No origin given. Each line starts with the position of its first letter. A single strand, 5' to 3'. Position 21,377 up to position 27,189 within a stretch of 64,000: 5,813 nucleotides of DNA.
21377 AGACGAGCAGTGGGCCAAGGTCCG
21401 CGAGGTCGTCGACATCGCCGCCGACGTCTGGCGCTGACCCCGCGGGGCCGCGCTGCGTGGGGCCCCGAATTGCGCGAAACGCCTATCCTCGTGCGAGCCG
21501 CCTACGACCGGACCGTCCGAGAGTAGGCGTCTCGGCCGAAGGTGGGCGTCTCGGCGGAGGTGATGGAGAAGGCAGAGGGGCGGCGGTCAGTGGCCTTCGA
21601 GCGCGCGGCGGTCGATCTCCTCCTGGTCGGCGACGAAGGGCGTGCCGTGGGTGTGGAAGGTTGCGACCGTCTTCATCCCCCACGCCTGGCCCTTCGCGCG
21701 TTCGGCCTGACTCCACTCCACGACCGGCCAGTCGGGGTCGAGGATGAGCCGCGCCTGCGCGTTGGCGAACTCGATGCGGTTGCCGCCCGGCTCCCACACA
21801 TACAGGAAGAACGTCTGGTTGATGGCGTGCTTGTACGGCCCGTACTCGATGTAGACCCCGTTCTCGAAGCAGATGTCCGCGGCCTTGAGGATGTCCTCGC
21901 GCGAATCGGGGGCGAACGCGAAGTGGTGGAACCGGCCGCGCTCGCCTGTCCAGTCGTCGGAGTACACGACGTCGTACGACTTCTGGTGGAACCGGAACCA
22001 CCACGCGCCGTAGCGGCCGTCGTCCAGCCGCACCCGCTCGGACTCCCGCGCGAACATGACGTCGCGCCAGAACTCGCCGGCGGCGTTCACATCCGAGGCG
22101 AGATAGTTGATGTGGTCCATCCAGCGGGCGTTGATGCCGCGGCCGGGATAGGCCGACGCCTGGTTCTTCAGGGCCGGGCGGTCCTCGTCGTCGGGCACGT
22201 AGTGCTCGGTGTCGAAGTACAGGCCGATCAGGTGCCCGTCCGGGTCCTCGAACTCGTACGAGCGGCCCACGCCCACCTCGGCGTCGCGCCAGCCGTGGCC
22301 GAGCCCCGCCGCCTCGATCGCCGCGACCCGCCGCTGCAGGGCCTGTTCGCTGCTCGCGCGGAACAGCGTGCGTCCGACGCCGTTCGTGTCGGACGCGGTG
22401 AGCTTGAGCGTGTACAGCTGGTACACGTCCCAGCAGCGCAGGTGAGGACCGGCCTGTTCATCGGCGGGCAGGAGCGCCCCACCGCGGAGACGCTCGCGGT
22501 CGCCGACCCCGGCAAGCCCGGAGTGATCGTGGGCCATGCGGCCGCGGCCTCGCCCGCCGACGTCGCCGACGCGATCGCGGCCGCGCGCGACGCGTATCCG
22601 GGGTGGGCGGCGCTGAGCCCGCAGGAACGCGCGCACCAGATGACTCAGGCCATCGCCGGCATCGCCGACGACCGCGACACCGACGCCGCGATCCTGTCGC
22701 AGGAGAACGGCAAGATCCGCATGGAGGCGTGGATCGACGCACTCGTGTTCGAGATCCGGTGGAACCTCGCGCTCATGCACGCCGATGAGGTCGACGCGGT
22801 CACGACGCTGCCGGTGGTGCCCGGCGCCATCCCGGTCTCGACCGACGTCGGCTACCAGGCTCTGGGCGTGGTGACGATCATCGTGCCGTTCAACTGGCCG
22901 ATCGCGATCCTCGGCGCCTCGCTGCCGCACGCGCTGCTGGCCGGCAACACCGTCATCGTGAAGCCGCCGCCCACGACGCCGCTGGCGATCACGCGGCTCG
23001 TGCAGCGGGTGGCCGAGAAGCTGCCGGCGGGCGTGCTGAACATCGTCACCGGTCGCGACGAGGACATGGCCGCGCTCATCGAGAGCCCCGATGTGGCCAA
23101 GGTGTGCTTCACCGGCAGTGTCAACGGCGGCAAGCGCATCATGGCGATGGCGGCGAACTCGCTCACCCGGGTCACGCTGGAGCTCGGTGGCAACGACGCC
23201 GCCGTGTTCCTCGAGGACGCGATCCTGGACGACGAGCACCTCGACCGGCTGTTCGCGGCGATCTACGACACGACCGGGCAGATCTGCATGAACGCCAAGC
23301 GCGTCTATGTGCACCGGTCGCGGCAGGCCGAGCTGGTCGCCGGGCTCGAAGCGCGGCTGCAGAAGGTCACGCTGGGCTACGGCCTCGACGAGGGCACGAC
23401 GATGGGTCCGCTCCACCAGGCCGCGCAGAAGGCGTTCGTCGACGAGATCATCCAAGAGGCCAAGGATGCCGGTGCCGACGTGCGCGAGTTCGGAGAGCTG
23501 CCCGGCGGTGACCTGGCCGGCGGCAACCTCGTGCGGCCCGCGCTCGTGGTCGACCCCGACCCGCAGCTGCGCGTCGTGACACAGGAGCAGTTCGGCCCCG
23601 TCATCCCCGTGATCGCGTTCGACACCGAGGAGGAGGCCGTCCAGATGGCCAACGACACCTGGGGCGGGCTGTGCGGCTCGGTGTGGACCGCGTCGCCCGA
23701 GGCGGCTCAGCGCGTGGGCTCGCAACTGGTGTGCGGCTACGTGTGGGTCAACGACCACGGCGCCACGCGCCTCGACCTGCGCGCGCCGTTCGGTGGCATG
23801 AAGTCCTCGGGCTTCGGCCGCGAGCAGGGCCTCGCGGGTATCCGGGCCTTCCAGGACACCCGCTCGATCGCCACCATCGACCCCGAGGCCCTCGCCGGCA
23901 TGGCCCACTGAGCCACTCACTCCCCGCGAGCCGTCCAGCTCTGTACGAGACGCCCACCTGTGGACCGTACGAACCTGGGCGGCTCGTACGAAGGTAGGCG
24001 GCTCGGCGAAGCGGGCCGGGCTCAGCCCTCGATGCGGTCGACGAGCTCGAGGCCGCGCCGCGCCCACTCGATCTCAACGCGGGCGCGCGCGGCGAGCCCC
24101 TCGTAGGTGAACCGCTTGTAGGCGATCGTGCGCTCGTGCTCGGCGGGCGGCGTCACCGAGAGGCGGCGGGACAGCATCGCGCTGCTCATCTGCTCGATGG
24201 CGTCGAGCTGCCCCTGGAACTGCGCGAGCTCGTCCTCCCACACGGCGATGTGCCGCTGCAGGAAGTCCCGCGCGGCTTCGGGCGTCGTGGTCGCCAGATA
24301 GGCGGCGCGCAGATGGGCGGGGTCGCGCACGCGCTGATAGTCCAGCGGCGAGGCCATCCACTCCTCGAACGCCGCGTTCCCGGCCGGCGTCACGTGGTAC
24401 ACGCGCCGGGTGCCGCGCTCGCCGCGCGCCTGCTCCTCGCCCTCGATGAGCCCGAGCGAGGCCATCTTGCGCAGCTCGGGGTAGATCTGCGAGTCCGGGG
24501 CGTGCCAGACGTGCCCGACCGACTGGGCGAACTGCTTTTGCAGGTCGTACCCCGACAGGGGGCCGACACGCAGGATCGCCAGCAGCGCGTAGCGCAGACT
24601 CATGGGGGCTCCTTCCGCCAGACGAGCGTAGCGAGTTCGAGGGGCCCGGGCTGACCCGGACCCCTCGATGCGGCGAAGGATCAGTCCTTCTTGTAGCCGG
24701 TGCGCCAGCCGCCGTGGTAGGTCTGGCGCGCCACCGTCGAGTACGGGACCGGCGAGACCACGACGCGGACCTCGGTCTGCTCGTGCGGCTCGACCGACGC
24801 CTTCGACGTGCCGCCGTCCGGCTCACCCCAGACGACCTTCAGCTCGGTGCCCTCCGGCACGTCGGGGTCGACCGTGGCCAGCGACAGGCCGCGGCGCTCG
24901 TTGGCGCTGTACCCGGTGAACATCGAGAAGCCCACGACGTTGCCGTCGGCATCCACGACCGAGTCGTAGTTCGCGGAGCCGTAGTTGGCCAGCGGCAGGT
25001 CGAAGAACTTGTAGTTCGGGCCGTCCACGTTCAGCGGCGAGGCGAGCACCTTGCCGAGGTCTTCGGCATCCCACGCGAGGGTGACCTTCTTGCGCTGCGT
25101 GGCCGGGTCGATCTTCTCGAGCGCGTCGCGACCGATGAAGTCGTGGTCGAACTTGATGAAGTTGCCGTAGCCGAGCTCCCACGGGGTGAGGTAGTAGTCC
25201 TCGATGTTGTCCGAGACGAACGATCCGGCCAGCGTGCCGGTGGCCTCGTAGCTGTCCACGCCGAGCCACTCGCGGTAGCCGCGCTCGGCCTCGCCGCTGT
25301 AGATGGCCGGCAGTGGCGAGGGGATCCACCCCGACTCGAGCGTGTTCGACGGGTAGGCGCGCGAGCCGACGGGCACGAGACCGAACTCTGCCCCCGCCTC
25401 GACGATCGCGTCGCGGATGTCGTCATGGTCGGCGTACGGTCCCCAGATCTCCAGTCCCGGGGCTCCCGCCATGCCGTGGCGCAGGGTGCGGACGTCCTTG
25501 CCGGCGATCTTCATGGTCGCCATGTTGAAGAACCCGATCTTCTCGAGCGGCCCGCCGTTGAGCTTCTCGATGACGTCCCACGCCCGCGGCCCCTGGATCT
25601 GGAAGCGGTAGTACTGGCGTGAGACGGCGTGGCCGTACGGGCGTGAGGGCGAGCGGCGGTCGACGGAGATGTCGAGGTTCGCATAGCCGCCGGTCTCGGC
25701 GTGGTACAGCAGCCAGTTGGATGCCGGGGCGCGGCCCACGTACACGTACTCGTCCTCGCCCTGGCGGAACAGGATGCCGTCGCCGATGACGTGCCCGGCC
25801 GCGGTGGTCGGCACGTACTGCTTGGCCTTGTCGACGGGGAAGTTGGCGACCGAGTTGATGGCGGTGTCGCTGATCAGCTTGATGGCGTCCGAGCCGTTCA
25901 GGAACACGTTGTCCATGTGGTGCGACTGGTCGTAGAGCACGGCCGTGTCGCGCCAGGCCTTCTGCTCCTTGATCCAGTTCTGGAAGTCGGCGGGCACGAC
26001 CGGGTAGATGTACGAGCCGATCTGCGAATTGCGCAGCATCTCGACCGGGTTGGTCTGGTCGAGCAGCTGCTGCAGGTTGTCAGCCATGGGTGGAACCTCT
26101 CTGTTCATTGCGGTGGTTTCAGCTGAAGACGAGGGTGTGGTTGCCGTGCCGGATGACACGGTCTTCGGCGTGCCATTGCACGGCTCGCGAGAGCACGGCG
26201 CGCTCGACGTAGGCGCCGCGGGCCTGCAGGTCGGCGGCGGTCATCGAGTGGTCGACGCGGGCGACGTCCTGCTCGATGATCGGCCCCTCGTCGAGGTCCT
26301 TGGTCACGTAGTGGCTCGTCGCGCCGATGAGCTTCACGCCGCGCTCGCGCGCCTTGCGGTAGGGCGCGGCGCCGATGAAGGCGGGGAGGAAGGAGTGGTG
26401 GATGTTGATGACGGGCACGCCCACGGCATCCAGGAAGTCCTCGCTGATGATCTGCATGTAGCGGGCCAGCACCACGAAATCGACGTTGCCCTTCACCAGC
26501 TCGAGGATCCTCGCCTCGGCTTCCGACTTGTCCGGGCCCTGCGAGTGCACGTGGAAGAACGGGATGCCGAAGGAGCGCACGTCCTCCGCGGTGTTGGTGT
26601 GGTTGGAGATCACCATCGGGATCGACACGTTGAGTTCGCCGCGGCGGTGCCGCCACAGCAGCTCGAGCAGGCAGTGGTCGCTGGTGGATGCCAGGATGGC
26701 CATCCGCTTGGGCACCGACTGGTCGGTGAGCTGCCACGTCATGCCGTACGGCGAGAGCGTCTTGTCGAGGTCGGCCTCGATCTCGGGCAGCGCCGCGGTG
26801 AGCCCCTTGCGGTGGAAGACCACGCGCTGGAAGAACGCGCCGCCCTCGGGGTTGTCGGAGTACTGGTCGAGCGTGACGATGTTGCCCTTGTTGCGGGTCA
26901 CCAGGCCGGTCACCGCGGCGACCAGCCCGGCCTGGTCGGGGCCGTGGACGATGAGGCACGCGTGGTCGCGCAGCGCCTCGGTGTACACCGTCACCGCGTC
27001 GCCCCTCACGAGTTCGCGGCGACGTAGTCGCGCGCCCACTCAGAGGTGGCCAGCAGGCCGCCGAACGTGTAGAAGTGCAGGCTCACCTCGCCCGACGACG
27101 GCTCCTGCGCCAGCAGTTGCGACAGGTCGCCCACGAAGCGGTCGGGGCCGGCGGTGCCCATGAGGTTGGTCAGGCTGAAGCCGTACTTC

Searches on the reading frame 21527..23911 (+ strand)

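Call 70: search_protein_families(library=pfam, proteins=[window:21527-23911:+], max_evalue=0.000001)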
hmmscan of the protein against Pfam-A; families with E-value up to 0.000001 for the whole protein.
window:21527-23911:+ (794 aa): 1 family
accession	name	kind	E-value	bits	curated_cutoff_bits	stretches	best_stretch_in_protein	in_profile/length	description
PF00171.27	Aldedh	-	4.2e-118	395.2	23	1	320-780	6-460/461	Aldehyde dehydrogenase family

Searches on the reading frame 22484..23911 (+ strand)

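Call 72: search_protein_families(library=ncbifam, proteins=[window:22484-23911:+], max_evalue=1e-20)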
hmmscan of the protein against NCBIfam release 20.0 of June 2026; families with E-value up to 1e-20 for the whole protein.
window:22484-23911:+ (475 aa): 38 families (the best 25 are shown)
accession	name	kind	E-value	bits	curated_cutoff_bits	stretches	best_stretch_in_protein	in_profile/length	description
TIGR01804.1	BADH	equivalog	7.5e-90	301.6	668.6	1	16-458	26-465/467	betaine-aldehyde dehydrogenase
NF010000.0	PRK13473.1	subfamily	1.9e-87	293.9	615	1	3-462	18-470/475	aminobutyraldehyde dehydrogenase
NF006916.0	PRK09407.1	equivalog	3.2e-86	290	521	1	16-466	47-494/526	succinic semialdehyde dehydrogenase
NF009725.0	PRK13252.1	equivalog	1.7e-84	284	593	1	3-463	23-478/488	betaine-aldehyde dehydrogenase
TIGR01780.1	SSADH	subfamily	4.4e-83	279.6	646.35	1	8-458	3-446/448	succinate-semialdehyde dehydrogenase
TIGR02299.1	HpaE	equivalog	2.4e-80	270.5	638.35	1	15-463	28-475/488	5-carboxymethyl-2-hydroxymuconate semialdehyde dehydrogenase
NF045735.1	PaDhStyDPseudo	equivalog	3.4e-79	266.8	850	1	2-463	18-480/483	phenylacetaldehyde dehydrogenase StyD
NF045736.1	PaDhStyDRhodo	equivalog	2e-78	264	800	1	17-462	32-475/479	phenylacetaldehyde dehydrogenase StyD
TIGR03216.1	OH_muco_semi_DH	equivalog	2.8e-78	263.6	693.25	1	13-462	24-477/481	2-hydroxymuconic semialdehyde dehydrogenase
TIGR04284.1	aldehy_Rv0768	hypoth_equivalog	3.3e-74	250.6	775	1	15-464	27-478/480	aldehyde dehydrogenase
NF052305.1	DioxValDhHalo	equivalog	7.2e-74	249.4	750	1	2-462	20-479/483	2,5-dioxovalerate dehydrogenase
NF050026.1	AcaldDHExaC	equivalog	1.4e-73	248.3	900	1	16-462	44-491/503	acetaldehyde dehydrogenase ExaC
NF007497.0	PRK10090.1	equivalog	1.6e-71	241.5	500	1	6-461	26-474/480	aldehyde dehydrogenase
NF042993.1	AlphKGSA_gudD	equivalog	7.2e-69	232.8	770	1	5-460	22-476/481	alpha-ketoglutaric semialdehyde dehydrogenase GucD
NF040648.1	lactal_redase_Meth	equivalog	9.8e-67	225.9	650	1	6-447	15-445/463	lactaldehyde dehydrogenase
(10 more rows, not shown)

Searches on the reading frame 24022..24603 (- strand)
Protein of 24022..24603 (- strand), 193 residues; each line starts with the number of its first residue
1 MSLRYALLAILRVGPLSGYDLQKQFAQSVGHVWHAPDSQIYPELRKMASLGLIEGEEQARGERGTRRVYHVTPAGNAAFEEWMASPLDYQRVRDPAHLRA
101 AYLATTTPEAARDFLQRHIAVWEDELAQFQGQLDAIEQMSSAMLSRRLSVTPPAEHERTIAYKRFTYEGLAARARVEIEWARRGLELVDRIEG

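Call 14: search_protein_families(library=pfam, proteins=[window:24022-24603:-])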
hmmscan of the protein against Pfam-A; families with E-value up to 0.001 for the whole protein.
window:24022-24603:- (193 aa): 2 families
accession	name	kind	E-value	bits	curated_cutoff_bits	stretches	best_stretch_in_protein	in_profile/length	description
PF03551.20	PadR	-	4e-15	56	27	1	7-81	1-75/75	Transcriptional regulator PadR-like family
PF10400.15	Vir_act_alpha_C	-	8.6e-05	23.6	22.4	1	92-187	1-76/78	Virulence activator alpha C-term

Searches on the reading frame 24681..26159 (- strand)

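Call 14: search_protein_families(library=pfam, proteins=[window:24681-26159:-])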
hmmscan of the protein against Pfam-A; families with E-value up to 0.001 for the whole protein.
window:24681-26159:- (492 aa): 1 family
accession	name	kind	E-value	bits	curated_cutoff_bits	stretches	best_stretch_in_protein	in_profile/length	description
PF01571.26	GCV_T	-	2.3e-39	135.7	25.6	1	55-279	20-235/255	Aminomethyltransferase folate-binding domain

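Call 51: search_protein_families(library=ncbifam, proteins=[window:24681-26159:-], max_evalue=1e-10)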
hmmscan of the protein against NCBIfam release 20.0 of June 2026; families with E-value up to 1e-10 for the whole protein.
window:24681-26159:- (492 aa): 6 families
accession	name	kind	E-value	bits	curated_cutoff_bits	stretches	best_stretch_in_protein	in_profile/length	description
NF047885.1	VanMgalDeMLigM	equivalog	8.8e-263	872.1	580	1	29-487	1-459/461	vanillate/3-O-methylgallate O-demethylase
NF047633.1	SyrngDmethDesA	equivalog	5.5e-182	605.3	800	1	29-481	2-451/453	syringate O-demethylase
NF001567.0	PRK00389.1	subfamily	4.9e-23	81.7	300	1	55-268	27-224/359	glycine cleavage system aminomethyltransferase GcvT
NF053776.1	TmaoDeMthMsil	equivalog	4.4e-17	61.9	1100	1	61-279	417-630/763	trimethylamine N-oxide demethylase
TIGR00528.1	gcvT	equivalog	2.1e-15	56.5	235.85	1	55-277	25-233/362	glycine cleavage system aminomethyltransferase GcvT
TIGR01372.1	soxA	subfamily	4.7e-12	44.5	1164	1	63-274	647-853/996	sarcosine oxidase subunit alpha family protein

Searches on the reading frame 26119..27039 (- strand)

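Call 14: search_protein_families(library=pfam, proteins=[window:26119-27039:-])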
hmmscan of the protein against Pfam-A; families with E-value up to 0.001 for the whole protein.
window:26119-27039:- (306 aa): 2 families
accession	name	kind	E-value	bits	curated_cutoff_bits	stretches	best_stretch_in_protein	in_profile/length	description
PF00551.24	Formyl_trans_N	-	9.7e-38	130.2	26.1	1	111-287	1-181/181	Formyl transferase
PF01842.31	ACT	-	4.4e-08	33.2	27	1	29-89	3-63/66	ACT domain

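Call 51: search_protein_families(library=ncbifam, proteins=[window:26119-27039:-], max_evalue=1e-10)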
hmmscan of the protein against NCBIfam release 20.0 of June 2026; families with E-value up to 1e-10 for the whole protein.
window:26119-27039:- (306 aa): 5 families
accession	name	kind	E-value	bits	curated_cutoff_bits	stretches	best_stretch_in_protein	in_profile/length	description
NF004684.0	PRK06027.1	subfamily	1.9e-109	365.8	223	1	25-305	5-285/286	formyltetrahydrofolate deformylase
TIGR00655.1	PurU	equivalog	4.7e-105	351.2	285.95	1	28-305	2-280/280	formyltetrahydrofolate deformylase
TIGR00639.1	PurN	equivalog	1.7e-29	102.7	150.1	1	111-295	1-189/192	phosphoribosylglycinamide formyltransferase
TIGR00460.1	fmt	equivalog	6.1e-17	61.7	201.5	1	169-274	63-168/315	methionyl-tRNA formyltransferase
NF005414.0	PRK06988.1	equivalog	3.1e-11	42.8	316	1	158-288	55-180/311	formyltransferase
